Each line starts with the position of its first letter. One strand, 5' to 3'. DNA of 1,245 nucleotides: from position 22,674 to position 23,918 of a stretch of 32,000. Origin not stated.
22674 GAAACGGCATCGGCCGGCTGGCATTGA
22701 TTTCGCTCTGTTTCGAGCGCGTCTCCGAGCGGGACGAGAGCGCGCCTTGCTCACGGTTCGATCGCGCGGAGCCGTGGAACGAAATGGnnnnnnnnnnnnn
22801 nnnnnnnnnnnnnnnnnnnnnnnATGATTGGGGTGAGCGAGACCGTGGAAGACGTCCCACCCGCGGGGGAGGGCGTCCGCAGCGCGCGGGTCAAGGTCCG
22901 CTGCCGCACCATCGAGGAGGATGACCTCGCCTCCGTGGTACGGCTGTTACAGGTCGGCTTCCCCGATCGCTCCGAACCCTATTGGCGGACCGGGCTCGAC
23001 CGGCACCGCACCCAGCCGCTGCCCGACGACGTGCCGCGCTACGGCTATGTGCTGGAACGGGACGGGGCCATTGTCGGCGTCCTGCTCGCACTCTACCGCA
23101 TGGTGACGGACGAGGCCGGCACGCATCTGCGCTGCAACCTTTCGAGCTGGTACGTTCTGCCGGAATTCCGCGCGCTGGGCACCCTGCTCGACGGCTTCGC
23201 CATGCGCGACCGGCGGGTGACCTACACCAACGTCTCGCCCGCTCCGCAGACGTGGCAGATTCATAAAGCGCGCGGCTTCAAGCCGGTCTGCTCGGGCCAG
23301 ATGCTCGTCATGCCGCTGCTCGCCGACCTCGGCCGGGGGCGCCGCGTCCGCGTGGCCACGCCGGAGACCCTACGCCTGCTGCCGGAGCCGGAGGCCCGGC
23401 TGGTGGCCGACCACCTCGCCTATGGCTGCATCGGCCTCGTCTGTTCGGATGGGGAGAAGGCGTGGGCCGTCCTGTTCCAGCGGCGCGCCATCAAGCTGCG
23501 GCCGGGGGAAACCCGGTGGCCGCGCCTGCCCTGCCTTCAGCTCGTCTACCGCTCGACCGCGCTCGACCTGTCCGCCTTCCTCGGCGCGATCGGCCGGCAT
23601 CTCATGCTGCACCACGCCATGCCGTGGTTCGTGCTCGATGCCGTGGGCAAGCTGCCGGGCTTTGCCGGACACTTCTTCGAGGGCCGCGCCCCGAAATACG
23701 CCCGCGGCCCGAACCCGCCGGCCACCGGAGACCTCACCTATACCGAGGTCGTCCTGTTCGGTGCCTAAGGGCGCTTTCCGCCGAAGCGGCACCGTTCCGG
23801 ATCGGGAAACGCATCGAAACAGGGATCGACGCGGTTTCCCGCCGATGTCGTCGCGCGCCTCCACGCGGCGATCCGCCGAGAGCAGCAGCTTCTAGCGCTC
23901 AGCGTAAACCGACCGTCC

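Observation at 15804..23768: Orphan carrier-protein pathway built around a tRNA-synthetase-like amino acid:carrier-protein ligase, directly abutting exopolysaccharide genes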

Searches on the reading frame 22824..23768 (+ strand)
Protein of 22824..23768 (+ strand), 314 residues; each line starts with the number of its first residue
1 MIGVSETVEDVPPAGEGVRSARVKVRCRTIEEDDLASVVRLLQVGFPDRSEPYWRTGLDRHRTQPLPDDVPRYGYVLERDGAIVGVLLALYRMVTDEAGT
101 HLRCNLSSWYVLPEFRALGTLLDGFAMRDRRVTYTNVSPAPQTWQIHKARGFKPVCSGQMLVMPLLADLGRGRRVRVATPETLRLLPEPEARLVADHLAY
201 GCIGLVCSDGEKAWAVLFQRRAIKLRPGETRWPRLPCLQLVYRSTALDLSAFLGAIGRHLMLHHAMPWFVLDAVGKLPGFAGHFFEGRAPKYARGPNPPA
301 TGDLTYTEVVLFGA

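Call 3: search_protein_families(library=pfam, proteins=[window:22824-23768:+], max_evalue=0.01)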
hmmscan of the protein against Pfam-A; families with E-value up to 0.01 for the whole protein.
window:22824-23768:+ (314 aa): 0 families

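Call 4: search_protein_families(library=ncbifam, proteins=[window:22824-23768:+], max_evalue=0.01)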
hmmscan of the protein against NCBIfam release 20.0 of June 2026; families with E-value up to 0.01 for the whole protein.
window:22824-23768:+ (314 aa): 0 families

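Call 22: find_homologous_proteins(query=window:22824-23768:+, max_evalue=0.001)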
Query window:22824-23768:+ (314 aa): 131 proteins with E <= 0.001 among 8000 candidates; the best 120 are listed.
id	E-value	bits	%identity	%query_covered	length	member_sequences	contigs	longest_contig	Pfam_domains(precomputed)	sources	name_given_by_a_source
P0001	1.1e-203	693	95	100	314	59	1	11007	-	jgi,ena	-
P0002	2.9e-193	659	89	100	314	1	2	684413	-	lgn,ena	-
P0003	4.3e-193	659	89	100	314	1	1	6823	-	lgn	-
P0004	6.1e-193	658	89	100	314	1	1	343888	-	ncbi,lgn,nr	ncbi:UNVERIFIED_CONTAM: hypothetical protein Q9R58_08865 [Methylobacteriaceae bacterium AG10]|nr:hyp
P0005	1.5e-192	657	89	100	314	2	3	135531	-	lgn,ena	-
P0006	4.7e-192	655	89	100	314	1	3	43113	-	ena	-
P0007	2.6e-191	653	90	100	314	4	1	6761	-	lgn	-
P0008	1.4e-186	637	87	100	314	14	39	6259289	-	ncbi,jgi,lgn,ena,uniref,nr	ncbi:hypothetical protein H0176_03530 [Methylorubrum populi]|jgi:hypothetical protein|uniref:N-acety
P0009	2.4e-186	636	87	100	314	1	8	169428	-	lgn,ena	-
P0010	1.1e-172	592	82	100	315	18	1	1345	-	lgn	-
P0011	5.7e-150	517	100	73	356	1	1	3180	-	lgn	-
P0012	1.9e-133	463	70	93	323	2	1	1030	-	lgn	-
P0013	3.6e-133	462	67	100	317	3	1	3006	-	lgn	-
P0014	1.2e-132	460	67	100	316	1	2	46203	-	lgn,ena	-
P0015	3.6e-132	458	68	97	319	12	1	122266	-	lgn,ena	-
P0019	1.1e-126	440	64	93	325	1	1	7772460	-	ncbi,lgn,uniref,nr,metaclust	ncbi:hypothetical protein [Methylobacterium nodulans]|uniref:Uncharacterized protein n=1 Tax=Methylo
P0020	8.0e-111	388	59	92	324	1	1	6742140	-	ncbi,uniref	ncbi:hypothetical protein [Methylobacterium sp. ID0610]|uniref:hypothetical protein n=1 Tax=Methylob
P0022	3.1e-98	347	55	95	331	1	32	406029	-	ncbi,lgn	ncbi:hypothetical protein [Methylobacterium sp. JK268]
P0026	2.2e-93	331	53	92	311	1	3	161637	-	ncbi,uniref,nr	ncbi:hypothetical protein [Methylobacterium haplocladii]|uniref:Uncharacterized protein n=1 Tax=Meth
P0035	1.9e-81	292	48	94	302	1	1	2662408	-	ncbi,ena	-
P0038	4.2e-78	281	47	92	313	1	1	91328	-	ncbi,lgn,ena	-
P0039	2.2e-77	278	48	93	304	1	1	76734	-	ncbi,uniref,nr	ncbi:hypothetical protein Q8W71_21775 [Methylobacterium sp. NEAU 140]|uniref:GNAT family N-acetyltra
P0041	3.0e-76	275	50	92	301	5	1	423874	-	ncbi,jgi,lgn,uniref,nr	ncbi:hypothetical protein D3273_03890 [Lichenibacterium minor]|jgi:hypothetical protein|uniref:Acyl-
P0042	4.2e-75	271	51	92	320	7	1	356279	-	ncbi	-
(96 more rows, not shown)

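Call 31: predict_structure(alignment_id=A1)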
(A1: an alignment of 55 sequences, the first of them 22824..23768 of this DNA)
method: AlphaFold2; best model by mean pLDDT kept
length: 314 residues; sequences in the alignment: 55
mean_pLDDT: 91.3   pTM: 0.86
mean pLDDT of the five models: 91.3, 91.0, 90.8, 90.8, 90.7
residues with pLDDT >= 90: 256; 70-90: 34; 50-70: 18; < 50: 6
segments of 3 or more residues with pLDDT < 50: 4-6
pLDDT, mean of each block of 10 residues (from residue 1): 49 52 86 98 94 96 92 97 97 92 94 93 94 94 90 95 92 96 97 97 97 98 82 90 96 97 97 95 94 96 95 85
secondary structure, 60 per line:
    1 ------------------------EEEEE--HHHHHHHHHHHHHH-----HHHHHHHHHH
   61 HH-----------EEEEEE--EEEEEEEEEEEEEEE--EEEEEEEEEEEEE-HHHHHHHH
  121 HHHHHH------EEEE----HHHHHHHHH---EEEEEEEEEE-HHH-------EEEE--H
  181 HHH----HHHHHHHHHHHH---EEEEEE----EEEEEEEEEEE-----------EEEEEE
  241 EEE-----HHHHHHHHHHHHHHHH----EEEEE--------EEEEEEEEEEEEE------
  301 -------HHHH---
elements in order: E25-29 H32-45 H51-62 E74-79 E82-96 E99-111 H113-126 E133-136 H141-149 E153-162 E174-177 H180-183 H188-199 E203-208 E213-223 E235-243 H249-264 E269-273 E282-294 H308-311

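Call 33: fold_search(model_id=the predicted structure, library=pdb)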
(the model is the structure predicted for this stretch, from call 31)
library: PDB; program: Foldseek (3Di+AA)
matches with E <= 10: 660; with E <= 0.001: 215
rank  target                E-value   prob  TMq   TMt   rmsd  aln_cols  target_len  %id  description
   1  9mva_A                1.4e-09  1.00  0.53  0.43   6.8       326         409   13  Mycobacterium abscessus Eis2 in complex with Non-hydrolyzable CoenzymeA (released 2025-01-29)
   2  6rft_F                1.9e-09  1.00  0.52  0.42   6.7       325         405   14  Crystal structure of Eis2 from Mycobacterium abscessus bound to Acetyl-CoA (released 2019-07-10)
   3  2hv2_C                2.0e-09  1.00  0.53  0.44   7.1       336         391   12  Crystal Structure of Conserved Protein of Unknown Function from Enterococcus faecalis V583 at 2.4 A Resolution, Probab (released 2006-08-29)
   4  4my3_B                2.2e-09  1.00  0.53  0.44   5.6       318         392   14  Crystal Structure of GCN5-related N-acetyltransferase from Kribbella flavida (released 2013-10-09)
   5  2hv2_F                2.4e-09  1.00  0.52  0.44   7.0       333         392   12  Crystal Structure of Conserved Protein of Unknown Function from Enterococcus faecalis V583 at 2.4 A Resolution, Probab (released 2006-08-29)
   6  2hv2_D                2.8e-09  1.00  0.53  0.44   7.0       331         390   13  Crystal Structure of Conserved Protein of Unknown Function from Enterococcus faecalis V583 at 2.4 A Resolution, Probab (released 2006-08-29)
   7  2hv2_B                3.2e-09  1.00  0.54  0.45   6.9       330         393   12  Crystal Structure of Conserved Protein of Unknown Function from Enterococcus faecalis V583 at 2.4 A Resolution, Probab (released 2006-08-29)
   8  6rft_D                3.6e-09  1.00  0.51  0.41   6.7       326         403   13  Crystal structure of Eis2 from Mycobacterium abscessus bound to Acetyl-CoA (released 2019-07-10)
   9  6rfy_D                4.3e-09  1.00  0.51  0.41   6.6       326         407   12  Crystal structure of Eis2 form Mycobacterium abscessus (released 2019-07-10)
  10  3n7z_E                5.7e-09  1.00  0.55  0.47   5.9       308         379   10  Crystal structure of acetyltransferase from Bacillus anthracis (released 2010-06-16)
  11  6rft_C                8.1e-09  1.00  0.51  0.41   6.6       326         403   13  Crystal structure of Eis2 from Mycobacterium abscessus bound to Acetyl-CoA (released 2019-07-10)
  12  4b14_C                8.6e-09  1.00  0.47  0.41   9.5       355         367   12  Plasmodium vivax N-myristoyltransferase with a bound benzofuran inhibitor (compound 26) (released 2012-10-17)
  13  9mva_C                9.1e-09  1.00  0.52  0.42   6.9       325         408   12  Mycobacterium abscessus Eis2 in complex with Non-hydrolyzable CoenzymeA (released 2025-01-29)
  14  6rft_A                9.6e-09  1.00  0.53  0.43   6.3       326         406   14  Crystal structure of Eis2 from Mycobacterium abscessus bound to Acetyl-CoA (released 2019-07-10)
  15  3sxn_A                1.0e-08  1.00  0.52  0.42   6.3       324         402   14  Mycobacterium tuberculosis Eis protein initiates modulation of host immune responses by acetylation of DUSP16/MKP-7 (released 2012-05-23)
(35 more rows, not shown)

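Call 73: find_encoding_contigs(protein=P0008, flank=10000, max_places=1)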
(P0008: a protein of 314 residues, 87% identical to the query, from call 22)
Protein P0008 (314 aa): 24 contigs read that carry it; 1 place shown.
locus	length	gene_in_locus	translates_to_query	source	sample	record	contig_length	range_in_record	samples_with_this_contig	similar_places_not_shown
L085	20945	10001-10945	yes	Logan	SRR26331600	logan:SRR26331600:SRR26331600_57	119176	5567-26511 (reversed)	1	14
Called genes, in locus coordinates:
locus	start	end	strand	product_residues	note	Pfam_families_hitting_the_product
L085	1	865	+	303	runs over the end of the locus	PF01063:Aminotran_4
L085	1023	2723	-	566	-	PF02776:TPP_enzyme_N, PF00205:TPP_enzyme_M, PF02775:TPP_enzyme_C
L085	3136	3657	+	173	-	PF01613:Flavin_Reduct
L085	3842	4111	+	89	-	PF00550:PP-binding (weak)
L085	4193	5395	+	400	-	PF02771:Acyl-CoA_dh_N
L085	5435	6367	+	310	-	PF00587:tRNA-synt_2b (weak)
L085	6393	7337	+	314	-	PF00135:COesterase (weak), PF20434:BD-FAE, PF07859:Abhydrolase_3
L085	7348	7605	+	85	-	-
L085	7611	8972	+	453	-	PF00501:AMP-binding, PF13193:AMP-binding_C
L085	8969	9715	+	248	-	PF00106:adh_short, PF01370:Epimerase (faint), PF08659:KR, PF13561:adh_short_C2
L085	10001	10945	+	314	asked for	-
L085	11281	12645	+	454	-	PF04932:Wzy_C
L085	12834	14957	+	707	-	PF02706:Wzz (weak), PF13807:GNVR (weak), PF01656:CbiA (weak)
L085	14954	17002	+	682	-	PF13229:Beta_helix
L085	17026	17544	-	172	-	-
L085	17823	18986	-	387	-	PF20706:GT4-conflict, PF00534:Glycos_transf_1, PF13692:Glyco_trans_1_4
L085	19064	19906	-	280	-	PF01522:Polysacc_deac_1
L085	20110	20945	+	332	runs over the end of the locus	PF13480:Acetyltransf_6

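Call 74: find_encoding_contigs(protein=P0019, flank=10000, max_places=1)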
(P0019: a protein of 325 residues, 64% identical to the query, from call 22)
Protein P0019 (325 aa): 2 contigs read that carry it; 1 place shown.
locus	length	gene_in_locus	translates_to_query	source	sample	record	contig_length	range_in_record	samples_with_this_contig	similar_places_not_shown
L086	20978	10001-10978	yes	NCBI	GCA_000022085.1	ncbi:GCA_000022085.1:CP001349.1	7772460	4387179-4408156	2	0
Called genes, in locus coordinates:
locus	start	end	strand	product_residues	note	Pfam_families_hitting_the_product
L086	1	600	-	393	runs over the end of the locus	-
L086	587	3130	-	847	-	PF00535:Glycos_transf_2, PF10111:Glyco_tranf_2_2, PF13641:Glyco_tranf_2_3 (weak)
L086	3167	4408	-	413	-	PF13477:Glyco_trans_4_2 (faint), PF13524:Glyco_trans_1_2 (faint), PF00534:Glycos_transf_1, PF13692:Glyco_trans_1_4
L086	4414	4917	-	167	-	-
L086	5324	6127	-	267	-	-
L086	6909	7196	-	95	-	-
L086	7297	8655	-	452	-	-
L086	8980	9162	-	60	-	-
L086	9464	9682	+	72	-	-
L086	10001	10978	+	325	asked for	-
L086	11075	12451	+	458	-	PF04932:Wzy_C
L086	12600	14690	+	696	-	PF02706:Wzz (weak), PF13614:AAA_31 (faint), PF13807:GNVR (weak), PF01656:CbiA (weak)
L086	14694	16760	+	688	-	PF13229:Beta_helix (weak)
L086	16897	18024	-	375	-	PF20706:GT4-conflict, PF00534:Glycos_transf_1, PF13692:Glyco_trans_1_4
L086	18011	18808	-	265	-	PF01522:Polysacc_deac_1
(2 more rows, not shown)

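Call 75: find_encoding_contigs(protein=P0020, flank=10000, max_places=1)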
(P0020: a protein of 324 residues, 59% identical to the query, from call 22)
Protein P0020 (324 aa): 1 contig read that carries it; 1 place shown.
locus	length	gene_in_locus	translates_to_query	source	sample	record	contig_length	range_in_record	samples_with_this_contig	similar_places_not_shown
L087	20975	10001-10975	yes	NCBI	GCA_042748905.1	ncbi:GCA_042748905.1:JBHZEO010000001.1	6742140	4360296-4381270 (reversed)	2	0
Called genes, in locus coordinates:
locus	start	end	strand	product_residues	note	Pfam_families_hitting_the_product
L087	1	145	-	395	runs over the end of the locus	PF21102:DprA_N, PF02481:DNA_processg_A, PF17782:WHD_DprA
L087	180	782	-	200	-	PF02660:G3P_acyltransf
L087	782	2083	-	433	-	PF07969:Amidohydro_3, PF01979:Amidohydro_1, PF12890:DHOase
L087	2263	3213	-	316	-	PF02729:OTCace_N, PF00185:OTCace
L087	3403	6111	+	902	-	PF01751:Toprim, PF01131:Topoisom_bac, PF01396:Zn_ribbon_Top1, PF13368:Toprim_C_rpt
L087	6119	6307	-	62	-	-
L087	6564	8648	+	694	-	PF02518:HATPase_c, PF00204:DNA_gyraseB, PF01751:Toprim, PF00986:DNA_gyraseB_C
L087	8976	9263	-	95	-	-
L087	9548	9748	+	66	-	-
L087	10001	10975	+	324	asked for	-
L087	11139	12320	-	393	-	PF04932:Wzy_C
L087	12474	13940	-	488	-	PF02706:Wzz, PF13807:GNVR (weak)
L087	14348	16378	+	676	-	PF13229:Beta_helix (weak)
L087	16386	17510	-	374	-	PF20706:GT4-conflict, PF00534:Glycos_transf_1, PF13692:Glyco_trans_1_4, PF13524:Glyco_trans_1_2 (weak)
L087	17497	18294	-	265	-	PF01522:Polysacc_deac_1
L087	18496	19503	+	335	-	PF02388:FemAB (faint), PF13480:Acetyltransf_6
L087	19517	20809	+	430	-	-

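Call 76: find_encoding_contigs(protein=P0026, flank=10000, max_places=1)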
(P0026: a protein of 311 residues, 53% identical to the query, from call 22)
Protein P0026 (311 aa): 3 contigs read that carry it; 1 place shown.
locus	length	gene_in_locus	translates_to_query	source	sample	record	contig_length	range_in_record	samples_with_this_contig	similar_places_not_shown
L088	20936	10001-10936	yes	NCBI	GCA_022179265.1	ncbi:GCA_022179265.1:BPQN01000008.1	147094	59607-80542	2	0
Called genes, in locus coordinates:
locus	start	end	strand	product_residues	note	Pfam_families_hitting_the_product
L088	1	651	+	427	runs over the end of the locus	-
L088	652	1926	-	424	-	PF00150:Cellulase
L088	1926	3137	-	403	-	PF09314:DUF1972, PF00534:Glycos_transf_1 (weak), PF13692:Glyco_trans_1_4 (weak)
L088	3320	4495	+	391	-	PF20706:GT4-conflict, PF00534:Glycos_transf_1, PF13692:Glyco_trans_1_4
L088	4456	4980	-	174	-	PF01613:Flavin_Reduct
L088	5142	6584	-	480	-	-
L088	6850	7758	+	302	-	-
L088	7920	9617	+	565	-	PF02776:TPP_enzyme_N, PF00205:TPP_enzyme_M, PF02775:TPP_enzyme_C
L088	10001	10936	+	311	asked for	-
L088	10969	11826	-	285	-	PF01063:Aminotran_4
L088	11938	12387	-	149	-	PF05899:Cupin_3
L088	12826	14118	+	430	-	PF01053:Cys_Met_Meta_PP, PF00155:Aminotran_1_2, PF01212:Beta_elim_lyase, PF01041:DegT_DnrJ_EryC1, PF00266:Aminotran_5 (weak)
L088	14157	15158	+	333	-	PF04204:HTS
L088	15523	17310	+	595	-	PF00501:AMP-binding, PF13193:AMP-binding_C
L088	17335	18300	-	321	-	PF01370:Epimerase, PF04321:RmlD_sub_bind, PF16363:GDP_Man_Dehyd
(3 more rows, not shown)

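Call 77: find_encoding_contigs(protein=P0041, flank=10000, max_places=1)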
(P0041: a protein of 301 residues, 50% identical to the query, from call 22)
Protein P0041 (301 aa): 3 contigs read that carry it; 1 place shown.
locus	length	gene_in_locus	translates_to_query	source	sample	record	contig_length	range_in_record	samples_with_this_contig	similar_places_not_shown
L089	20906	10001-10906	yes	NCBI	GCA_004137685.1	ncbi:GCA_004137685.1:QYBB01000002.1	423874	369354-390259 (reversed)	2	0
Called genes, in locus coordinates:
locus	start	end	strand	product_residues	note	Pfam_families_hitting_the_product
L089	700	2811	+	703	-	-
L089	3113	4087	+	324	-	PF01370:Epimerase, PF04321:RmlD_sub_bind, PF16363:GDP_Man_Dehyd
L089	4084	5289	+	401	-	PF13439:Glyco_transf_4, PF13579:Glyco_trans_4_4, PF00534:Glycos_transf_1, PF13692:Glyco_trans_1_4, PF13524:Glyco_trans_1_2 (weak)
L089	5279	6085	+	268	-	PF03808:Glyco_tran_WecG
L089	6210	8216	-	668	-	PF13229:Beta_helix (faint)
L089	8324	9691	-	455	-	-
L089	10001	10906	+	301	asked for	-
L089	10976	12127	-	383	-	PF20706:GT4-conflict, PF00534:Glycos_transf_1, PF13692:Glyco_trans_1_4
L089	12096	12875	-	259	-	PF01522:Polysacc_deac_1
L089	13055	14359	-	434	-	PF04932:Wzy_C (weak)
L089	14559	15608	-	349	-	PF00356:LacI, PF00532:Peripla_BP_1, PF13407:Peripla_BP_4, PF13377:Peripla_BP_3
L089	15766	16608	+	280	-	PF01261:AP_endonuc_2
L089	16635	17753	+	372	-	PF13407:Peripla_BP_4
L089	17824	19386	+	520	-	PF00005:ABC_tran, PF13304:AAA_21 (faint), PF00005:ABC_tran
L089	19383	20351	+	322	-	PF02653:BPD_transp_2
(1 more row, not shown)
